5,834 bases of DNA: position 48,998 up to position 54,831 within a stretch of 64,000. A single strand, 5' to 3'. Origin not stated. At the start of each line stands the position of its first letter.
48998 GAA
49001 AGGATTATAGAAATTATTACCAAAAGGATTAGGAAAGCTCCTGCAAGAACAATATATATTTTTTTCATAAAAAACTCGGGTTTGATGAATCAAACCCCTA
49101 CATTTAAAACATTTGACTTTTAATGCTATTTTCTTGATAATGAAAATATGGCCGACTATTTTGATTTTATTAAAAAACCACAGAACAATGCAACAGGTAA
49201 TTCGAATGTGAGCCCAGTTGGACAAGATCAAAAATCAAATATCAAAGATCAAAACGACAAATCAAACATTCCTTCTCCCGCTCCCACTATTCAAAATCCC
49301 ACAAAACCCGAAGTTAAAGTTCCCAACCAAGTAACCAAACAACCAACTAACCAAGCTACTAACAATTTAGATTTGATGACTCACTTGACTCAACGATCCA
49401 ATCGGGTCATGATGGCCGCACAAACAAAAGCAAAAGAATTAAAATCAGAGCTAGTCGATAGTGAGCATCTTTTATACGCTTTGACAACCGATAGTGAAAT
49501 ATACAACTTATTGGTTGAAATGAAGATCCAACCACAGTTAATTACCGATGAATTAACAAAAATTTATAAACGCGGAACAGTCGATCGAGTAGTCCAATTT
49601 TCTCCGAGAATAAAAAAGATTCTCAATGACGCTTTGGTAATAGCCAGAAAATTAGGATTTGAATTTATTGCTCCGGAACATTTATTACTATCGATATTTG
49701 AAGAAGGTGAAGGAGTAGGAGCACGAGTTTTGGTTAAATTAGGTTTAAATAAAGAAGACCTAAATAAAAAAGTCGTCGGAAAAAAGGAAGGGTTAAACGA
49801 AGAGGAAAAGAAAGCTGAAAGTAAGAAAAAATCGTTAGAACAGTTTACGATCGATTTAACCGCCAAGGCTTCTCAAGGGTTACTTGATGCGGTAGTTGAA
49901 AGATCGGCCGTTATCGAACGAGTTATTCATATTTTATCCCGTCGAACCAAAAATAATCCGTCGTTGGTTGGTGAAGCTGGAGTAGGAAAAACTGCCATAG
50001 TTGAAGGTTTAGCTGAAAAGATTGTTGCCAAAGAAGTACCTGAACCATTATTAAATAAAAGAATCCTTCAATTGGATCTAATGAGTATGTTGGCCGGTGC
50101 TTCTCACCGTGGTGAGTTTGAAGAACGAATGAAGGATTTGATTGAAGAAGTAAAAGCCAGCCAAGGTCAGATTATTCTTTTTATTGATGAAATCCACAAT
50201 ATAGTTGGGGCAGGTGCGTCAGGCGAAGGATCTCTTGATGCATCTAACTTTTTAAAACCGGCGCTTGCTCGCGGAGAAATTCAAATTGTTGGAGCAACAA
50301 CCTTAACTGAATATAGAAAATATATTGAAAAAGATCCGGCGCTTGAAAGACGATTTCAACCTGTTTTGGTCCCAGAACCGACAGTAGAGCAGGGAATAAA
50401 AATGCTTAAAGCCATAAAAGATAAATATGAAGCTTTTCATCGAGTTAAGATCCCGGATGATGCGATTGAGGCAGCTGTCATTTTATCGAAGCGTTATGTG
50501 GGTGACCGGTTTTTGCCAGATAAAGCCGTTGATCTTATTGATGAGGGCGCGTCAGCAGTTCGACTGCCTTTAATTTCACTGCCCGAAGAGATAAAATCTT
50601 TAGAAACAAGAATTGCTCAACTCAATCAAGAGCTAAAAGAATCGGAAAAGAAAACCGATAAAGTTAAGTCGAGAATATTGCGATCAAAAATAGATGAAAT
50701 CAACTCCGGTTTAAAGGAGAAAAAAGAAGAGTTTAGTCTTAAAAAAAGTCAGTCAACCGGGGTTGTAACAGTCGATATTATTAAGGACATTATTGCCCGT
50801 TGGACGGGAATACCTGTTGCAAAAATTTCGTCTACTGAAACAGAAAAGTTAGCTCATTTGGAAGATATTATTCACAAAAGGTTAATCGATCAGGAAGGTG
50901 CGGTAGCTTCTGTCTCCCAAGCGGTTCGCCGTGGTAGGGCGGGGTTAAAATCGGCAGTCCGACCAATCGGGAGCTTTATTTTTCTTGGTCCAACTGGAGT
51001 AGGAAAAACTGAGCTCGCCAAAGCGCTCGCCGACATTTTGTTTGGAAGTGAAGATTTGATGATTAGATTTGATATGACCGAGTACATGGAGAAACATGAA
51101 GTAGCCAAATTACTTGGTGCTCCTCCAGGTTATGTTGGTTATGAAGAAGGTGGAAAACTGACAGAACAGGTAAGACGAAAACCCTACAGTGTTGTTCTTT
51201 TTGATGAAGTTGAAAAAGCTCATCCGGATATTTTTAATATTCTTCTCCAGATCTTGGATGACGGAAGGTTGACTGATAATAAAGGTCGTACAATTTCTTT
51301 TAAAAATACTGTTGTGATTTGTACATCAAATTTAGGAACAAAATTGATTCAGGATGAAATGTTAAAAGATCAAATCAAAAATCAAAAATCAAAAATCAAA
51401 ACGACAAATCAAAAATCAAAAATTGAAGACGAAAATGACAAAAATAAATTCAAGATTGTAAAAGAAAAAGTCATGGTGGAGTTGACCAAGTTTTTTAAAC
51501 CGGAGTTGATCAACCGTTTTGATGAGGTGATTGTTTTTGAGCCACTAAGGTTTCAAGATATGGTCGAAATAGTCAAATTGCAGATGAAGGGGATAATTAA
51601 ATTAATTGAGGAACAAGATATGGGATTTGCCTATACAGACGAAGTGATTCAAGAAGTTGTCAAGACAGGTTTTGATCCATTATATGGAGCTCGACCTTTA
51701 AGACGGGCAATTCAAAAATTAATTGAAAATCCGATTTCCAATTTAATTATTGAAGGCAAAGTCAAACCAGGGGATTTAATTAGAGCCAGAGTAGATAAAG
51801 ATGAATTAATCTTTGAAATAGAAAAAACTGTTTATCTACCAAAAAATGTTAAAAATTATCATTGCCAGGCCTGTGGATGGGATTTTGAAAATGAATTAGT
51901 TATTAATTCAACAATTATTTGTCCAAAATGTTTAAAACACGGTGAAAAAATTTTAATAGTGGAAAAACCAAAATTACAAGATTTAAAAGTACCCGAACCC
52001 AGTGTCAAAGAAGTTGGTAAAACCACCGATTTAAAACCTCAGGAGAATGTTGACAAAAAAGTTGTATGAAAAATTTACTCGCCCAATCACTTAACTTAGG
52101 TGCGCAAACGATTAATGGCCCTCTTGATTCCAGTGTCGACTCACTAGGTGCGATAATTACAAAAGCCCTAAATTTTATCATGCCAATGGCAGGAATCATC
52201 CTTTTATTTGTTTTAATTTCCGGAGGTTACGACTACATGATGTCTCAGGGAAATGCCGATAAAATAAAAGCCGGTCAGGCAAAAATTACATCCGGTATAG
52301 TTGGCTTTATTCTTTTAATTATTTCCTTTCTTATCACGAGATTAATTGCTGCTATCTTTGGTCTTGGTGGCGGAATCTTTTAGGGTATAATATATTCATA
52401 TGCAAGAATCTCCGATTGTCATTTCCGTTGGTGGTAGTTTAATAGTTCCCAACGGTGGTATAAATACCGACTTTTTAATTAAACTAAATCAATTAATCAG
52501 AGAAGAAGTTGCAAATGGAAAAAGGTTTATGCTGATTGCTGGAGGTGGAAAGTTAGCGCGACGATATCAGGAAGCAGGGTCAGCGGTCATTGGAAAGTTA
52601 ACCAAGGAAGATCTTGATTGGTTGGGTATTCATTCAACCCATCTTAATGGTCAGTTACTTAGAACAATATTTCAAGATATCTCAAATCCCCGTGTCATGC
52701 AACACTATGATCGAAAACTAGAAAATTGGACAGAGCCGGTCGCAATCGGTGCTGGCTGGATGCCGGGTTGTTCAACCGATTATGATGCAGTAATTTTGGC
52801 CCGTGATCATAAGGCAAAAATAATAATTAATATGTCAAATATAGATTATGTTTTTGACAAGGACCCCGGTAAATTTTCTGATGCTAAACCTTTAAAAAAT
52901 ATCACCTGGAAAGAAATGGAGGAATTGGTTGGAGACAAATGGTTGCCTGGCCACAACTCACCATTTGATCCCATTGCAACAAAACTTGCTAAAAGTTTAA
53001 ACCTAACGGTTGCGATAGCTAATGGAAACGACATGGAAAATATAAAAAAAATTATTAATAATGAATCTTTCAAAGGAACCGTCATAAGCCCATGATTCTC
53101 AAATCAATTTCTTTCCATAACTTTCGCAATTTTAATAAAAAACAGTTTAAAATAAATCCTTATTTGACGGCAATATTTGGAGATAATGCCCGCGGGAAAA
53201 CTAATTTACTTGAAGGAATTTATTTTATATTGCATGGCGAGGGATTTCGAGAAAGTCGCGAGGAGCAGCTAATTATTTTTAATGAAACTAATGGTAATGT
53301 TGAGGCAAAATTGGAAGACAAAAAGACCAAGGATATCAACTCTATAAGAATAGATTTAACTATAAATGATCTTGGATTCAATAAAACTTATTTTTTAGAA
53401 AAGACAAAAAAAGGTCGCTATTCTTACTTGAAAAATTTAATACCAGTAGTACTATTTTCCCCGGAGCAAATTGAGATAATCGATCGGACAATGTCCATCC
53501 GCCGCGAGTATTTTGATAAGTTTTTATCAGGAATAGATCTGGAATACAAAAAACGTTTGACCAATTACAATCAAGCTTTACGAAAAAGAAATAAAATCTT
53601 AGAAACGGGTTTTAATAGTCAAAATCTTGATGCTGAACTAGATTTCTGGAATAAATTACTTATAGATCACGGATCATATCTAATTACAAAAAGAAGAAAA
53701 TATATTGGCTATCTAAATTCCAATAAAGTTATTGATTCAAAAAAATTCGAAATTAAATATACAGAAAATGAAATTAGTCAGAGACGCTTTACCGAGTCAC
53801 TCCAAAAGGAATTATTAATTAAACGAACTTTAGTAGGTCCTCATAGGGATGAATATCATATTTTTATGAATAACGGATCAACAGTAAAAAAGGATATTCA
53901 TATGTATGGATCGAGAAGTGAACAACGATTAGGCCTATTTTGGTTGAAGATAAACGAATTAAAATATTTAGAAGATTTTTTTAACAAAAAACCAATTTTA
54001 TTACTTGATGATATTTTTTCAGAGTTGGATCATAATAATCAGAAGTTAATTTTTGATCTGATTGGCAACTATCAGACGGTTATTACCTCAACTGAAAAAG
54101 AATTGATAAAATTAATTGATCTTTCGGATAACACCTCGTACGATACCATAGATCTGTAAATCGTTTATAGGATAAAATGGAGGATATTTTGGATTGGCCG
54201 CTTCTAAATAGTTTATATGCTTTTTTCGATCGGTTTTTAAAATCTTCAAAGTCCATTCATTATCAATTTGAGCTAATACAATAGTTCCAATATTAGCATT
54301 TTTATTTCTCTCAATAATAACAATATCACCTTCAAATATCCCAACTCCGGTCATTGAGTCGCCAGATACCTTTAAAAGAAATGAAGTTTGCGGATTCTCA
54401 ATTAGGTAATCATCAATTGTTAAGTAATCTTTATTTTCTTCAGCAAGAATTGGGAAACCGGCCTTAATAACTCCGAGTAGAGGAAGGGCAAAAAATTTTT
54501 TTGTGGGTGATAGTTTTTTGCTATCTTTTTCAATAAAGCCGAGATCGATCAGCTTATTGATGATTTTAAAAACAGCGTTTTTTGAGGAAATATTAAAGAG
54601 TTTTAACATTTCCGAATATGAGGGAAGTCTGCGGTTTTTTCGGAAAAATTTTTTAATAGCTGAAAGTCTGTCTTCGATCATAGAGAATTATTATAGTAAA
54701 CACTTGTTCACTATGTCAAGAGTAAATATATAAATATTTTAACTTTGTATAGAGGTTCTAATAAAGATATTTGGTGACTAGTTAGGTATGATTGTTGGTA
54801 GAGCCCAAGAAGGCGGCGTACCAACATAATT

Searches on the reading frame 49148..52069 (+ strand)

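Call 5: search_protein_families(library=pfam, proteins=[window:49148-52069:+], max_evalue=0.1)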
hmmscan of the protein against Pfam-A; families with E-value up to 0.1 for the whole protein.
window:49148-52069:+ (973 aa): 34 families (the best 25 are shown)
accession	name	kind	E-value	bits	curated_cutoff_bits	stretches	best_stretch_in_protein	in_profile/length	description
PF07724.20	AAA_2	-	7.9e-71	237.9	27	1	605-794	1-166/166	AAA domain (Cdc48 subfamily)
PF17871.7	AAA_lid_9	-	3.4e-30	104.4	22.8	1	413-511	2-100/104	AAA lid domain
PF10431.15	ClpB_D2-small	-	7.1e-22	77.7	21.9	1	801-879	2-80/81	C-terminal, D2-small domain, of ClpB protein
PF00004.35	AAA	-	2.3e-21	77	21.2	2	273-403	3-123/131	ATPase family associated with various cellular activities (AAA)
PF07728.20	AAA_5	-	2.6e-19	70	22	2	610-731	2-125/139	AAA domain (dynein-related subfamily)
PF02861.25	Clp_N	-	2.1e-17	63.5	20.7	2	164-209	3-48/53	Clp amino terminal domain, pathogenicity island component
PF13401.12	AAA_22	-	1.1e-11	45.5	27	2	267-370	4-105/130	AAA domain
PF13173.12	AAA_14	-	2.9e-08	34.2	27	2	273-358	7-80/129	AAA domain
PF00158.32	Sigma54_activat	-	3.9e-08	33.6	20.2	1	603-735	18-150/168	Sigma-54 interaction domain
PF13191.12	AAA_16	-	4.7e-08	34.1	32.6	1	249-350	2-142/167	AAA ATPase domain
PF05621.17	TniB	-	1.2e-07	31.8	22.4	1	291-409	71-185/189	Bacterial TniB protein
PF13476.12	AAA_23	-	2.2e-05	25.7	27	1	608-774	20-162/201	AAA domain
PF01695.23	IstB_IS21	-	3.5e-05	23.9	24.1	0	610-628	95-113/238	IstB-like ATP binding protein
PF03193.22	RsgA_GTPase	-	9.1e-05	22.8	30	0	574-628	74-127/174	RsgA GTPase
PF00910.28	RNA_helicase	-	0.00045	21.1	21.5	0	611-632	2-23/105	RNA helicase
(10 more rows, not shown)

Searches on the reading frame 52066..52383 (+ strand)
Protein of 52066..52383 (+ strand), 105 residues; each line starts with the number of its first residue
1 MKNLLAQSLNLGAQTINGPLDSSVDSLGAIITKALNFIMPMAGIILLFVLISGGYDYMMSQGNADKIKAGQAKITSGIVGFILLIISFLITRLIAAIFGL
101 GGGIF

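Call 5: search_protein_families(library=pfam, proteins=[window:52066-52383:+], max_evalue=0.1)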
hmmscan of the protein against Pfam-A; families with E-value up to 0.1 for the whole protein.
window:52066-52383:+ (105 aa): 2 families
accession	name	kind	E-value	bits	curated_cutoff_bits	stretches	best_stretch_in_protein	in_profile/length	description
PF18895.5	T4SS_pilin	-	3.5e-06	27.4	26.6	1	24-93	2-70/71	Type IV secretion system pilin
PF22571.1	LiaI-LiaF-TM_PspC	-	0.0081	16.4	27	1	12-52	4-44/142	PspC transmembrane region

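Call 8: search_protein_families(library=ncbifam, proteins=[window:52066-52383:+], max_evalue=1)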
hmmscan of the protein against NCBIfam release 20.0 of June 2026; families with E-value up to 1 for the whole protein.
window:52066-52383:+ (105 aa): 1 family
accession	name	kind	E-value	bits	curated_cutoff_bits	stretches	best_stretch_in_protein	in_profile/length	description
NF045849.1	ICE_MMCAP2_0565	equivalog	2.7e-08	33.4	40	1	24-97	6-79/80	Mbov_0395 family pilin-like conjugal transfer protein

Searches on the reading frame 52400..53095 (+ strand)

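Call 5: search_protein_families(library=pfam, proteins=[window:52400-53095:+], max_evalue=0.1)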
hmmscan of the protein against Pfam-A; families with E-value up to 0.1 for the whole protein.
window:52400-53095:+ (231 aa): 1 family
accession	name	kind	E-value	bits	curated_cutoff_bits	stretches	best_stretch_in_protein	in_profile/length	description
PF00696.33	AA_kinase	-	2.4e-22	80.2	24.9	1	6-208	3-234/234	Amino acid kinase family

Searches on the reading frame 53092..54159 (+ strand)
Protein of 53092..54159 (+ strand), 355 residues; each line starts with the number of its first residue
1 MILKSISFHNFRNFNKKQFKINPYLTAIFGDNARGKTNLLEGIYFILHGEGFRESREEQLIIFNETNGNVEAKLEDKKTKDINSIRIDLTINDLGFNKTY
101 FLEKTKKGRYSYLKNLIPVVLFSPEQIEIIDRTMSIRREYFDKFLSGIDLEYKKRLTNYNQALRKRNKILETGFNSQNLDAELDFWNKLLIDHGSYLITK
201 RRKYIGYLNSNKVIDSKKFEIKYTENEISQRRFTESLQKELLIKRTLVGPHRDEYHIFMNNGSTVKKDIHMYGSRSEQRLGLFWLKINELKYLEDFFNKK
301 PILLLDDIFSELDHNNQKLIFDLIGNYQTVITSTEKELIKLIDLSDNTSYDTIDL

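Call 5: search_protein_families(library=pfam, proteins=[window:53092-54159:+], max_evalue=0.1)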
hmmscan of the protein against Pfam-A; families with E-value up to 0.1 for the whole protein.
window:53092-54159:+ (355 aa): 6 families
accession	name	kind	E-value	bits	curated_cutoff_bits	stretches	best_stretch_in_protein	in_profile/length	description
PF02463.25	SMC_N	-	1.7e-13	50.9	40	1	3-340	2-203/220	RecF/RecN/SMC N terminal domain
PF13476.12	AAA_23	-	2e-06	29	27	1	5-171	1-171/201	AAA domain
PF13304.12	AAA_21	-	7.6e-06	26.6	27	1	25-125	1-115/304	AAA domain, putative AbiEii toxin, Type IV TA system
PF13175.12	AAA_15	-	5.4e-05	23.4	32.1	1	1-252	1-239/374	AAA ATPase domain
PF13555.12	AAA_29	-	0.00068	19.8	27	1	3-50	1-49/61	P-loop containing region of AAA domain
PF13514.12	AAA_27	-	0.0025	17.9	22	1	1-88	1-88/206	AAA domain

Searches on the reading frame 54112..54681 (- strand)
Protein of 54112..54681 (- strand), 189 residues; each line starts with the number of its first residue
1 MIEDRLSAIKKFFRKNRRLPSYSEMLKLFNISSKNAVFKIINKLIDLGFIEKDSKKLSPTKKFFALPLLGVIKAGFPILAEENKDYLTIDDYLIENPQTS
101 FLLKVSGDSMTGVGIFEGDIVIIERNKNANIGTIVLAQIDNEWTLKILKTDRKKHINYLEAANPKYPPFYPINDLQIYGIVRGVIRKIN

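Call 6: search_protein_families(library=pfam, proteins=[window:54112-54681:-], max_evalue=0.1)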
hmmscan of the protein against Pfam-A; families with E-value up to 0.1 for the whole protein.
window:54112-54681:- (189 aa): 6 families
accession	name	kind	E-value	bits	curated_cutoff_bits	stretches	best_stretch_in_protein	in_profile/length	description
PF00717.28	Peptidase_S24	-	1.3e-24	86.6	23.3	1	67-181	1-115/116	Peptidase S24-like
PF13730.12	HTH_36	-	0.015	15.6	25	1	19-50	25-55/55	Helix-turn-helix domain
PF01726.22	LexA_DNA_bind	-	0.035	14.3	23.7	1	6-56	12-62/65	LexA DNA binding domain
PF21984.2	DnaD_N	-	0.077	13.6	27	0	7-61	23-76/101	DnaD N-terminal domain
PF09643.15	YopX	-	0.077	13.4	22.4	0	110-150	59-98/128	YopX protein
PF14394.12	DUF4423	-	0.077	13.2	30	0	9-65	26-82/165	Domain of unknown function (DUF4423)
